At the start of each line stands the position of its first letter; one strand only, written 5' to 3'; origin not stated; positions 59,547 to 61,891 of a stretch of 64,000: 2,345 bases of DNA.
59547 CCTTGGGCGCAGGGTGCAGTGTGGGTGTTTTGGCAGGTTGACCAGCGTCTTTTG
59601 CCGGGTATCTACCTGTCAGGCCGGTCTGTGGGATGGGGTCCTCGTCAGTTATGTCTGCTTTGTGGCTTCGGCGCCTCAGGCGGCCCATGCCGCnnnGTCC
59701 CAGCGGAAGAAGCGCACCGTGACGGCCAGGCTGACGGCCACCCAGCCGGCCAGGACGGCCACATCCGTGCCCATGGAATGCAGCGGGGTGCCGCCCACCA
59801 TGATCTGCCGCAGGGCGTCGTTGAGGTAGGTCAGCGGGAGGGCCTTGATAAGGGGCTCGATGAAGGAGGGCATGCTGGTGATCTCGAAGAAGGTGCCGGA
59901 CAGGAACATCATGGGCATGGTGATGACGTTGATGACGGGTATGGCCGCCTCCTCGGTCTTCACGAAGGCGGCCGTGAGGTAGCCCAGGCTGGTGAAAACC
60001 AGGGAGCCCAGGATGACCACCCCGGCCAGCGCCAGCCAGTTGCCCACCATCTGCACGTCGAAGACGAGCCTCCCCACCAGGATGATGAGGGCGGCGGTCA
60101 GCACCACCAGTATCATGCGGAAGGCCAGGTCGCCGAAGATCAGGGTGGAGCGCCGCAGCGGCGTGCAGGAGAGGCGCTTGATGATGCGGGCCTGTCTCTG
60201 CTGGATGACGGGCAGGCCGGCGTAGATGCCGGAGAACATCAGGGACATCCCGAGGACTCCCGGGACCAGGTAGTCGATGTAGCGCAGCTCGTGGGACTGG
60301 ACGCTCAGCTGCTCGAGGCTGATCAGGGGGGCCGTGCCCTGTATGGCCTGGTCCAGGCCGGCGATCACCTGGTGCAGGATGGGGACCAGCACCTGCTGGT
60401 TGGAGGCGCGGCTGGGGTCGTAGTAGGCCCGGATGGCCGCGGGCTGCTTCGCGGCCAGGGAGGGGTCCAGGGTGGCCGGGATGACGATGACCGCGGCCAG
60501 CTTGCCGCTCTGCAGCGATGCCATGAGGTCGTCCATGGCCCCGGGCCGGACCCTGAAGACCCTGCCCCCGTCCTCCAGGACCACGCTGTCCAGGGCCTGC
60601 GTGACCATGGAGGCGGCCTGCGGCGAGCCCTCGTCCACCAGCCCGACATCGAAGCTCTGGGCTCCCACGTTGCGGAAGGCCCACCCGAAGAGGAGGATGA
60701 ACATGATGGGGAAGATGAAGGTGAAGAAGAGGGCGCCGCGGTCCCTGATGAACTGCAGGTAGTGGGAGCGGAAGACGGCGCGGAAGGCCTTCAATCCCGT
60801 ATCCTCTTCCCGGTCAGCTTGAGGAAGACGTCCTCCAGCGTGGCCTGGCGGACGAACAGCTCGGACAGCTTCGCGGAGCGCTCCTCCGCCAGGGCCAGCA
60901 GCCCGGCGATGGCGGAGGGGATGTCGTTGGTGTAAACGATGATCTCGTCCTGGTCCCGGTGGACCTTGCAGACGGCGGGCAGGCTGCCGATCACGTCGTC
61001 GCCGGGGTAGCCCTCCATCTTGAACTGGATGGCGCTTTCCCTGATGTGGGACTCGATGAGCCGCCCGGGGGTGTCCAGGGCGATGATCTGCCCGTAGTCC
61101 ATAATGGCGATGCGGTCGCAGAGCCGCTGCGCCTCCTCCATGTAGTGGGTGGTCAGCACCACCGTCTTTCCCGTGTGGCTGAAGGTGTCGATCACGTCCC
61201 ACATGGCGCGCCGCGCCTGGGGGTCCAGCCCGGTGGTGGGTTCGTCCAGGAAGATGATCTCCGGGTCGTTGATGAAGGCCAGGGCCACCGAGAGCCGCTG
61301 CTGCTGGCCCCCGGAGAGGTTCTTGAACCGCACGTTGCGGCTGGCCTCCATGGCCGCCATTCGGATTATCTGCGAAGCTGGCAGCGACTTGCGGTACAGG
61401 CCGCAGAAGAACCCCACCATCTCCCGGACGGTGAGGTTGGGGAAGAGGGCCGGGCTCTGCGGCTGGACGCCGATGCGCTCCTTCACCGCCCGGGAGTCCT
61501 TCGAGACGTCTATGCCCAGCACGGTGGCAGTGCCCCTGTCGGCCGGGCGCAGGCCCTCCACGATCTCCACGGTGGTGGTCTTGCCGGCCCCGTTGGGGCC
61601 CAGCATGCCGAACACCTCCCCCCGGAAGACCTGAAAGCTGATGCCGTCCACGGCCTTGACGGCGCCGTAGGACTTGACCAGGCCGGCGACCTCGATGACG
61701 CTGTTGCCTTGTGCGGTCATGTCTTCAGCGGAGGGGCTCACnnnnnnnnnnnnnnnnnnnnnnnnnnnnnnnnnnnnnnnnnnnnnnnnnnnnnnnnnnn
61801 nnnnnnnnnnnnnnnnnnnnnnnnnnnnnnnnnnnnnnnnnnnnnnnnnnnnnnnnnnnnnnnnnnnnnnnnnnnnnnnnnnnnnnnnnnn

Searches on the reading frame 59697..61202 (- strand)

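Call 21: search_protein_families(library=pfam, proteins=[window:59697-61202:-], max_evalue=0.001)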
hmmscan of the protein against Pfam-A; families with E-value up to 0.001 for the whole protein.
window:59697-61202:- (502 aa): 2 families
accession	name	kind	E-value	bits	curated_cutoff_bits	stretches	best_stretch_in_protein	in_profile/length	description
PF12698.13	ABC2_membrane_3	-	1.6e-44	152.9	31.6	1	157-496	3-346/347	ABC-2 family transporter protein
PF01061.29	ABC2_membrane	-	1.1e-27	97.5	26.9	1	303-468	51-210/211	ABC-2 type transporter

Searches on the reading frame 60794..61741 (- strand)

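Call 21: search_protein_families(library=pfam, proteins=[window:60794-61741:-], max_evalue=0.001)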
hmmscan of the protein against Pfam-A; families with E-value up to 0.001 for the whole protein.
window:60794-61741:- (316 aa): 5 families
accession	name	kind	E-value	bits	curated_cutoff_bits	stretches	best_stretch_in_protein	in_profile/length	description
PF00005.33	ABC_tran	-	7.3e-30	104.8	25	1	32-170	2-137/137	ABC transporter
PF13304.12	AAA_21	-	3e-12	47.7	27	1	130-199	226-298/304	AAA domain, putative AbiEii toxin, Type IV TA system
PF13175.12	AAA_15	-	0.00018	21.7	32.1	0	158-199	327-369/374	AAA ATPase domain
PF02463.25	SMC_N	-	0.00019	21.4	40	0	134-205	129-206/220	RecF/RecN/SMC N terminal domain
PF13558.12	SbcC_Walker_B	-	0.00085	20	27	0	135-184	26-88/90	SbcC/RAD50-like, Walker B motif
